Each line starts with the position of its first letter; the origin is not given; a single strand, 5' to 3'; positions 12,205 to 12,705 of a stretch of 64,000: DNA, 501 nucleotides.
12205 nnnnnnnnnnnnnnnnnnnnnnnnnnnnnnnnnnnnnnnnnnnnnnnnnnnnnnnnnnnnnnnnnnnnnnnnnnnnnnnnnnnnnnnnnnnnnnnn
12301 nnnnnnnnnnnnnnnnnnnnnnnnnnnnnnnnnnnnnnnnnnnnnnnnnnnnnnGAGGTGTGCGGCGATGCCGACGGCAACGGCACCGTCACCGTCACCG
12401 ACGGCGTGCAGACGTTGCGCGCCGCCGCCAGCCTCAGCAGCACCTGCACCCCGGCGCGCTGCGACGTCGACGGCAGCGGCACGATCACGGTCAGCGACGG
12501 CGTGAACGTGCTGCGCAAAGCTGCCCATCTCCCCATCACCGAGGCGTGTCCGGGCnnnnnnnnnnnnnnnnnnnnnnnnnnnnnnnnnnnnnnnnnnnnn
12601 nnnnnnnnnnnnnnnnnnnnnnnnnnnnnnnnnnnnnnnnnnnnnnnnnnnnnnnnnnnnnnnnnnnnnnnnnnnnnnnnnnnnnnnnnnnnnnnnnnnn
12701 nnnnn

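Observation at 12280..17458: Cluster of dockerin-tagged secreted proteins and proteases next to a candidate cohesin-bearing lipoprotein (possible non-cellulosomal surface docking system)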

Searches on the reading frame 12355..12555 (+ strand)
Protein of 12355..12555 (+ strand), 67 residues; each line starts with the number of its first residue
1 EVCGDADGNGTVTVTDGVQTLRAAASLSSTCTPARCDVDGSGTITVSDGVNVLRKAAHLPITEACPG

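Call 6: search_solved_structures(query=window:12355-12555:+, max_evalue=10, show_alignments=3)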
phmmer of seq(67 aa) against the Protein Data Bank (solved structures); distinct sequences matched with E-value up to 10: 183 (the best 60 are shown).
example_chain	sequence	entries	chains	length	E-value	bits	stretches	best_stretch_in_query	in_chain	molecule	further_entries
6f0q_A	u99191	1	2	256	0.00083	23.2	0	16-51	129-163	Pizza6-AYW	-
6i37_A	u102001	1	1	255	0.00096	23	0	15-51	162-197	nv1Pizza6-AYW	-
6i3b_A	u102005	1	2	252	0.00096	23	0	16-51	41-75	cPizza6-AYW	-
6i38_A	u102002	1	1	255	0.0013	22.6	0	15-51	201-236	nv2Pizza6-AYW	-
6f0s_A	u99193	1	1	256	0.0018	22.1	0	16-51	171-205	Pizza6-SYW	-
7zpw_A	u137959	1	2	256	0.0023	21.8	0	9-51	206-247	Pizza6-TSK-TSH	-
7zpz_A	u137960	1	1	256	0.0032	21.3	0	23-51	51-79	Pizza6-TSR-TSH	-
6i3a_A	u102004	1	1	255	0.0042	21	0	16-51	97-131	v22Pizza6-AYW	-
6i39_A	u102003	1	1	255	0.0043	21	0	11-51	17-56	v31Pizza6-AYW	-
2ccl_B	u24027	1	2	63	0.0043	20.9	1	3-51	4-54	ENDO-1,4-BETA-XYLANASE Y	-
6qsd_A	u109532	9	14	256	0.0044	20.9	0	16-51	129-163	Pizza6S | Pizza6-S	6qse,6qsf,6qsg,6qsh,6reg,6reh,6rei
6f0t_A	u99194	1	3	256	0.0067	20.3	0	13-51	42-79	Pizza6-SFW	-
1qs7_A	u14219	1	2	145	0.0082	20.1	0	5-52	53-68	CALMODULIN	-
1vrk_A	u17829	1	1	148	0.0091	19.9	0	5-52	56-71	CALMODULIN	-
1qtx_A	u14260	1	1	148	0.0092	19.9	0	5-52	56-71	PROTEIN (CALMODULIN)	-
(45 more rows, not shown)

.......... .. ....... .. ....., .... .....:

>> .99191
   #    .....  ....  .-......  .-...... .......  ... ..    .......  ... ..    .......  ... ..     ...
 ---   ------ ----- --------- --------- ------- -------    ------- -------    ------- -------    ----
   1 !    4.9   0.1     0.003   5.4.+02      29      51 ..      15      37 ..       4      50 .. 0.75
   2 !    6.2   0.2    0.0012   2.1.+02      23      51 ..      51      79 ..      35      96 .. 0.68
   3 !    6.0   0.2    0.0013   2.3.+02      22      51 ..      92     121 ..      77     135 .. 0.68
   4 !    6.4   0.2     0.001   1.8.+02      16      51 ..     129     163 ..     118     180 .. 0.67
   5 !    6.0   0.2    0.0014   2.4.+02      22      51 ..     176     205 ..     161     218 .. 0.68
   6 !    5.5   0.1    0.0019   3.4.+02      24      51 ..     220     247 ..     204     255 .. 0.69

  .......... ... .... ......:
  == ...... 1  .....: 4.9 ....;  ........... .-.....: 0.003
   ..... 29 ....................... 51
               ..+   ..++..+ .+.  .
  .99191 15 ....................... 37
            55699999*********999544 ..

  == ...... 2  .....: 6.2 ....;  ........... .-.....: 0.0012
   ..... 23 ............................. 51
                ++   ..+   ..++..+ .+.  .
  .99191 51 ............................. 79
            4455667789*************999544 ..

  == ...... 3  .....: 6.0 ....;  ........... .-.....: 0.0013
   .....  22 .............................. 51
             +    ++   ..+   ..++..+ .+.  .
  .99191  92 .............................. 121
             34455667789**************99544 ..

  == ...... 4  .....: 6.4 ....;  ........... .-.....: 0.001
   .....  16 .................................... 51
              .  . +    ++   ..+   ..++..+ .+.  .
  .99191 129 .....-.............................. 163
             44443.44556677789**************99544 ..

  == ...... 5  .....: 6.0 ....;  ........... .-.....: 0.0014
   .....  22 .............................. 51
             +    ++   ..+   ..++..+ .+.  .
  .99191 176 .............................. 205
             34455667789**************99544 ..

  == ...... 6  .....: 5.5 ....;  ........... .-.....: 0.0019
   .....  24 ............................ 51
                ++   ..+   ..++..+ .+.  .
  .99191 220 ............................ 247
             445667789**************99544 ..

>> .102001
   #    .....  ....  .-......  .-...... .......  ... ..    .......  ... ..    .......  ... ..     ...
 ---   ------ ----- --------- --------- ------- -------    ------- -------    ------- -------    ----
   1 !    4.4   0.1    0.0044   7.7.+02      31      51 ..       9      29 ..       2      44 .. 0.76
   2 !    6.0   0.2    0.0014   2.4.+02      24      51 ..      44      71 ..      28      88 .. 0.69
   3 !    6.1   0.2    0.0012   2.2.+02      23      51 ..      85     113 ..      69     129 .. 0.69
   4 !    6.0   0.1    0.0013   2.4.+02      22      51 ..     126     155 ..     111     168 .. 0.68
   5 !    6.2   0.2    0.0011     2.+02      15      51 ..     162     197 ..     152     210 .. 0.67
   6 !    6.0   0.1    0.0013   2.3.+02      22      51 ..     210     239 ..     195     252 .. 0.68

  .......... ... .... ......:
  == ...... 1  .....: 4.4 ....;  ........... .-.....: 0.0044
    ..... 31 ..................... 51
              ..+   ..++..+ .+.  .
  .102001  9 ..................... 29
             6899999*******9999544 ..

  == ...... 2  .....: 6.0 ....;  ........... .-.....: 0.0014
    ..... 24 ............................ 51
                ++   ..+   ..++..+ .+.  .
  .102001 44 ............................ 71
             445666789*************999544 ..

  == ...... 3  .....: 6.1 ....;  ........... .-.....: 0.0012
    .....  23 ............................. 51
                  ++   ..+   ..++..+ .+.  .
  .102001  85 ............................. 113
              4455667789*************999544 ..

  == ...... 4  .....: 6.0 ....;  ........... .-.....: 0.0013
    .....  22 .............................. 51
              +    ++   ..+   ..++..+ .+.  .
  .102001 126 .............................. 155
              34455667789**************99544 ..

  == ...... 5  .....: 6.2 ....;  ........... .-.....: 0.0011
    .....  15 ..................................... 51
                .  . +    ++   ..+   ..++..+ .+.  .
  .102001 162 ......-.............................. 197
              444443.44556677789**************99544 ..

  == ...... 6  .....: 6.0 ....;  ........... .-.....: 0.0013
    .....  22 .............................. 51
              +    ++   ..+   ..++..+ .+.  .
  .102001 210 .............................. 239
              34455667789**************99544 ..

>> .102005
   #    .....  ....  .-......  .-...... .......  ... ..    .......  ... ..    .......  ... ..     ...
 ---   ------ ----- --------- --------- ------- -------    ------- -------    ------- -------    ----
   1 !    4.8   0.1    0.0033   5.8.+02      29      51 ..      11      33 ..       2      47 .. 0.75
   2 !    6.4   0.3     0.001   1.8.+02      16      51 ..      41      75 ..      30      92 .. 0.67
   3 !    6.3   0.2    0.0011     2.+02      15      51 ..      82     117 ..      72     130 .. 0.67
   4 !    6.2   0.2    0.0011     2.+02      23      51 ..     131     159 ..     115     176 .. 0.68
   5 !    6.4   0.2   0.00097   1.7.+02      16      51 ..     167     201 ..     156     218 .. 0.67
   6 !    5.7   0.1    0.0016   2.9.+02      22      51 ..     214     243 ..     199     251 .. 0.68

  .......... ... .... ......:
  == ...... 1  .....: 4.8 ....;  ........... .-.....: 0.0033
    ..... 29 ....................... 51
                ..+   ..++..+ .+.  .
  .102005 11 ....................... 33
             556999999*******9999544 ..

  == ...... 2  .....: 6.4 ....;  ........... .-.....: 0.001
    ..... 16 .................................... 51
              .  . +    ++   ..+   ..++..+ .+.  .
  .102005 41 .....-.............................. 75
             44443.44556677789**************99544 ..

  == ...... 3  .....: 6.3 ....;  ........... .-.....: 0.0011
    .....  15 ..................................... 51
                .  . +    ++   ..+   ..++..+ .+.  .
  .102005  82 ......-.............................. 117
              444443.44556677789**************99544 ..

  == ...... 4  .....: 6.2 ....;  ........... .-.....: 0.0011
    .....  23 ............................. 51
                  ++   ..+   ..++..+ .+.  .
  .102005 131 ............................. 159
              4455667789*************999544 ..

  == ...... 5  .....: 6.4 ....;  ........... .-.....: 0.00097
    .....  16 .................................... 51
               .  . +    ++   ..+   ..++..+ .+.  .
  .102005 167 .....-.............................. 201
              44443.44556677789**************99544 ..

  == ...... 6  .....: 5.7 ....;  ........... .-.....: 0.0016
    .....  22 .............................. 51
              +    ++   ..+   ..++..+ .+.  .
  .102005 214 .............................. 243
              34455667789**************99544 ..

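Call 16: search_solved_structures(query=A1, max_evalue=1, show_alignments=4)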
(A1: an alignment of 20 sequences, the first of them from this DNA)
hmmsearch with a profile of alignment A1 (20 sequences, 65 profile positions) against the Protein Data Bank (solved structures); distinct sequences matched with E-value up to 1: 135 (the best 60 are shown).
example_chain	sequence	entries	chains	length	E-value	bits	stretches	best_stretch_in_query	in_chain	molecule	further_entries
4uyp_B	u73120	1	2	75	0.0019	21.6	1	3-51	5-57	Cellulosomal scaffoldin adaptor protein B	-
4uyq_B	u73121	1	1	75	0.0023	21.3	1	3-51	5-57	Cellulosomal scaffoldin adaptor protein B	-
3aka_A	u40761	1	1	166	0.0031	20.9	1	4-47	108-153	Putative calcium binding protein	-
3akb_A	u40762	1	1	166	0.0031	20.9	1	4-47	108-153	Putative calcium binding protein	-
1ohz_B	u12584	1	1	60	0.0093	19.4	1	3-49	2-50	ENDO-1,4-BETA-XYLANASE Y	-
2mte_A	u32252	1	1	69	0.011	19.1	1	3-47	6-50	Cellulose 1,4-beta-cellobiosidase (reducing end) CelS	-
1daq_A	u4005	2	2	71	0.012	19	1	3-47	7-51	ENDOGLUCANASE SS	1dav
1qs7_A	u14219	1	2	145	0.014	18.8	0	4-45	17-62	CALMODULIN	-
1vrk_A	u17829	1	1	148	0.015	18.7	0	4-45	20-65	CALMODULIN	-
1qtx_A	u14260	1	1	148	0.016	18.6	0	4-45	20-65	PROTEIN (CALMODULIN)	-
6xxx_AAA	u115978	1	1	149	0.02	18.3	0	4-43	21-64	Calmodulin-1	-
4nqg_A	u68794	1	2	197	0.025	18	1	4-45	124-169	Mitrocomin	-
2ccl_B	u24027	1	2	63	0.026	17.9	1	3-48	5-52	ENDO-1,4-BETA-XYLANASE Y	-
4fl4_A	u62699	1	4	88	0.035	17.5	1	3-52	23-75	Glycoside hydrolase family 9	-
9ya0_SA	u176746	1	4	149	0.038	17.4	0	4-43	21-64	Calmodulin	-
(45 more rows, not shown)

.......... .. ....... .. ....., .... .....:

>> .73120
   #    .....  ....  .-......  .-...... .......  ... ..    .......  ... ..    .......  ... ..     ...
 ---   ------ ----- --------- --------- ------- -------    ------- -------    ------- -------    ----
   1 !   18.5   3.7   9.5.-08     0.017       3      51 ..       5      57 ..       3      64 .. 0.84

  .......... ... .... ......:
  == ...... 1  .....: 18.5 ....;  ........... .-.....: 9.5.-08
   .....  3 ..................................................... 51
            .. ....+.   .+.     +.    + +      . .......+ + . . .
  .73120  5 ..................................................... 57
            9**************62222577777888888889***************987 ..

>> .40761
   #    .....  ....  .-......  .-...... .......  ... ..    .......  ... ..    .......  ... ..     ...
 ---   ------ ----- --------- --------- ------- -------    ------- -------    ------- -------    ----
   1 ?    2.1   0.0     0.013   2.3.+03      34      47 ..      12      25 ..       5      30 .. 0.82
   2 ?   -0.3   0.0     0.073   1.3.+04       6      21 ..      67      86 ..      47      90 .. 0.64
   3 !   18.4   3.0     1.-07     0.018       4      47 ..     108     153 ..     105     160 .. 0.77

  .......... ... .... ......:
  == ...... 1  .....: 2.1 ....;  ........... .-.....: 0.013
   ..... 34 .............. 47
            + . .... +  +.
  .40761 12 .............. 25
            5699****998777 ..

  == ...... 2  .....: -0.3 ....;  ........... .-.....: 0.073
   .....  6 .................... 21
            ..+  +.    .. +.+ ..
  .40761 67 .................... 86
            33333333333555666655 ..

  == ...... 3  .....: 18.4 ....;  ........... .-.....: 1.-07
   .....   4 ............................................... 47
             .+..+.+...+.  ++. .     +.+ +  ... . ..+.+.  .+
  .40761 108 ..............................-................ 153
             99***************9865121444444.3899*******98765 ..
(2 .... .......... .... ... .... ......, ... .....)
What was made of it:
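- Calmodulin and the Ca-binding protein 3aka appear among the PDB sequence hits (calls 6, 16).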

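Call 29: search_protein_representatives(alignment_id=A1)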
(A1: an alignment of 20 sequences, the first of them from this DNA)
Query: 20 sequences, 65 profile positions. Proteins with E-value up to 0.001 (for the whole library): 5104; up to 1e-10: 436; up to 1e-30: 5. The best 150 are listed.
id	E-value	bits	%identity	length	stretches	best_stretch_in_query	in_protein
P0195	4.6e-54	196.6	-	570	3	1-65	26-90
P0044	7.4e-36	138.3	-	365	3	1-64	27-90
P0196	4.6e-34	132.5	-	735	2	1-64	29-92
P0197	9.1e-34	131.6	-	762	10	2-58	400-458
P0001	4.3e-31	123.0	-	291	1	1-65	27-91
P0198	1.2e-28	115.2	-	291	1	1-64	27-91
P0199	1.2e-28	115.1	-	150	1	1-65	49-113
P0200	5.0e-28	113.2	-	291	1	1-65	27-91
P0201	8.7e-28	112.4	-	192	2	1-60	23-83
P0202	1.0e-27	112.2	-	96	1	1-65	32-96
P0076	1.0e-27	112.2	-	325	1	1-65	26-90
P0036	1.1e-27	112.1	-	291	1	1-64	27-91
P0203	1.2e-27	112.0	-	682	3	3-64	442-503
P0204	1.4e-27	111.8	-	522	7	3-62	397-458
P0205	1.6e-27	111.6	-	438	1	1-61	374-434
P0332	4.5e-21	90.9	-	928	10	3-61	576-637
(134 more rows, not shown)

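Call 36: search_protein_families(library=pfam, alignment_id=A4, max_evalue=0.001)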
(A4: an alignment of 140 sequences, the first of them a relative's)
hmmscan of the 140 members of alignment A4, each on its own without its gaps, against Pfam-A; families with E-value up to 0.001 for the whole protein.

A. member 1, P0195 (570 aa): 2 families
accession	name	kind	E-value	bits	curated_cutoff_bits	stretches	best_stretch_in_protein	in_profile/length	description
PF13405.12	EF-hand_6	-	4.2e-06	26.5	25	0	331-348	10-27/30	EF-hand domain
PF00404.24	Dockerin_1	-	0.00044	20.8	22.9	0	28-72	2-48/57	Dockerin type I domain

B. families by the number of members that match (of 140 scanned): 49 families (the first 25 are shown)
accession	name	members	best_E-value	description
PF00404.24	Dockerin_1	27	9.5e-86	Dockerin type I domain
PF13405.12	EF-hand_6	17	1.5e-22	EF-hand domain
PF17164.10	DUF5122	7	4.1e-47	Domain of unknown function (DUF5122) beta-propeller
PF13499.12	EF-hand_7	5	2.6e-34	EF-hand domain pair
PF00036.39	EF-hand_1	5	1.6e-29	EF hand domain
PF07603.17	Lcl_C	5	4.3e-27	Lcl C-terminal domain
PF14658.12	EF-hand_9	4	4.1e-05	EF-hand domain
PF02012.26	BNR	3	7.6e-10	BNR/Asp-box repeat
PF08450.18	SGL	3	1.5e-08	SMP-30/Gluconolactonase/LRE-like region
PF13948.11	DUF4215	3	1.1e-05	Domain of unknown function (DUF4215)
PF06739.17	SBBP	2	1.8e-19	Beta-propeller repeat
PF13088.12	BNR_2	2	7.7e-19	BNR repeat-like domain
PF14312.12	FG-GAP_2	2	1.6e-07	FG-GAP repeat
PF00400.38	WD40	2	5.2e-07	WD domain, G-beta repeat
PF09471.16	Peptidase_M64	1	9.7e-41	IgA Peptidase M64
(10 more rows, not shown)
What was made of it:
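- On Dockerin (Pfam PF00404 Dockerin_1 / dockerin superfamily): Of 140 top carriers, 27 match Dockerin_1, the best at 9.5e-86 (call 36).
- Of the 140 best carriers, 27 match Pfam Dockerin_1, the best at 9.5e-86 (call 36). Cargo is diverse: beta-propellers, M23, M64, HtaA and LamG (call 36). The profile retrieves canonical dockerins far more strongly than EF-hand proteins (calls 29, 36).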

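Call 49: find_related_loci(query=A1, collection=genome_contigs, flank=4000)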
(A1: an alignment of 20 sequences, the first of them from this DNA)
Query A1 (65 aa) in genome_contigs; peptide patterns used: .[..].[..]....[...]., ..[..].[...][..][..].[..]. (x = any residue, [..] = any of these).
259 stretches matched a pattern; 142 encode a relative of the query (tblastn E <= 1e-3); the best 80 are kept; 77 distinct loci.
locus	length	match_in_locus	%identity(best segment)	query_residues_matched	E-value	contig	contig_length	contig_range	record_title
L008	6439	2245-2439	78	1-65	5e-32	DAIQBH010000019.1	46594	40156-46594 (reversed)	MAG TPA_asm: Thermodesulfobacteriota bacterium isolate CTOTU27636 NODE_163_length_46594_cov_6.258600, whole genome shotg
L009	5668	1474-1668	82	1-65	6e-32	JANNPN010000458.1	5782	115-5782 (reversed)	MAG: Polyangiaceae bacterium isolate SOY_34_concoct_69 SOY_34_k141_4991773, whole genome shotgun sequence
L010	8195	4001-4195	82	1-65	7e-31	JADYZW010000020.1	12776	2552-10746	MAG: Deltaproteobacteria bacterium isolate SJ588 c_000000599124, whole genome shotgun sequence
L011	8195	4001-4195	82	1-65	1e-30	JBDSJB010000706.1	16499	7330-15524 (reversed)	MAG: Candidatus Binatia bacterium isolate cluster1_bin.312 k127_9778202, whole genome shotgun sequence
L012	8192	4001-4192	83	1-64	4e-30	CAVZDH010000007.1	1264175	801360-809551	MAG: uncultured delta proteobacterium isolate MFD00822.bin.1.245 genome assembly, contig: contig_71692, whole genome sho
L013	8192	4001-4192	83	1-64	2e-29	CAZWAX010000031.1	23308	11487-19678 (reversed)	MAG TPA_asm: uncultured Polyangiaceae bacterium isolate SRP302447_co1_427 genome assembly, contig: NODE_5868_length_2330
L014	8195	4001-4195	77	1-65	2e-29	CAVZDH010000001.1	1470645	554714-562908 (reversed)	MAG: uncultured delta proteobacterium isolate MFD00822.bin.1.245 genome assembly, contig: contig_112513, whole genome sh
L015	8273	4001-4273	84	1-61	2e-29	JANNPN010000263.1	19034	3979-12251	MAG: Polyangiaceae bacterium isolate SOY_34_concoct_69 SOY_34_k141_5114425, whole genome shotgun sequence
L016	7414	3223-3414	78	2-65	4e-29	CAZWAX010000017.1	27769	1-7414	MAG TPA_asm: uncultured Polyangiaceae bacterium isolate SRP302447_co1_427 genome assembly, contig: NODE_4623_length_2776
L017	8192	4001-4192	77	2-65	2e-28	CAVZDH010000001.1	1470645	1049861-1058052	MAG: uncultured delta proteobacterium isolate MFD00822.bin.1.245 genome assembly, contig: contig_112513, whole genome sh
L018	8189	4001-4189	80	1-64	2e-28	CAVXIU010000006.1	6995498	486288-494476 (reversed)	MAG: uncultured delta proteobacterium isolate MFD09212.bin.2.188 genome assembly, contig: contig_1259, whole genome shot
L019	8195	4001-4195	78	1-65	3e-28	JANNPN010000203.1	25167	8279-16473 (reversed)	MAG: Polyangiaceae bacterium isolate SOY_34_concoct_69 SOY_34_k141_3685296, whole genome shotgun sequence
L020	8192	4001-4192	75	1-64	6e-28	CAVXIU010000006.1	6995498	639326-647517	MAG: uncultured delta proteobacterium isolate MFD09212.bin.2.188 genome assembly, contig: contig_1259, whole genome shot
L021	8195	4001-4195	74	1-65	8e-28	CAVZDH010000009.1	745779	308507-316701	MAG: uncultured delta proteobacterium isolate MFD00822.bin.1.245 genome assembly, contig: contig_87900, whole genome sho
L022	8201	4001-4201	78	1-65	1e-27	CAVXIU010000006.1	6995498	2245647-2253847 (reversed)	MAG: uncultured delta proteobacterium isolate MFD09212.bin.2.188 genome assembly, contig: contig_1259, whole genome shot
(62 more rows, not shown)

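Call 70: search_protein_families(library=pfam, max_evalue=10, proteins=[L015:1187-2053:+, L015:2966-4282:+])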
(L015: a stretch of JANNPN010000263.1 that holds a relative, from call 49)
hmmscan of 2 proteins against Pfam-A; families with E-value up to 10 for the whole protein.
L015:1187-2053:+ (289 aa): 1 family
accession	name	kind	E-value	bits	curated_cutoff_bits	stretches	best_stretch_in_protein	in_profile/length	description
PF14352.11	DUF4402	-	0.22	12.6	25.2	1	188-209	108-129/129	Domain of unknown function (DUF4402)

L015:2966-4282:+ (439 aa): 5 families
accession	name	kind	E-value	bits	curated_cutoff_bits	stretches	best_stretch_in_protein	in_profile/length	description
PF20789.3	4HBT_3C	-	0.032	14.9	24.1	0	307-330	110-133/140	Acyl-CoA thioesterase C-terminal domain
PF16258.11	DUF4912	-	0.1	13.4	29.4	0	93-130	39-76/118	Domain of unknown function (DUF4912)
PF00404.24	Dockerin_1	-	0.11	13.2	22.9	1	377-421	2-48/57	Dockerin type I domain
PF13296.11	T6SS_Vgr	-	0.18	12.3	22.4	0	377-401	47-71/108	Putative type VI secretion system Rhs element Vgr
PF13405.12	EF-hand_6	-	0.25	11.6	25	0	409-427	9-27/30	EF-hand domain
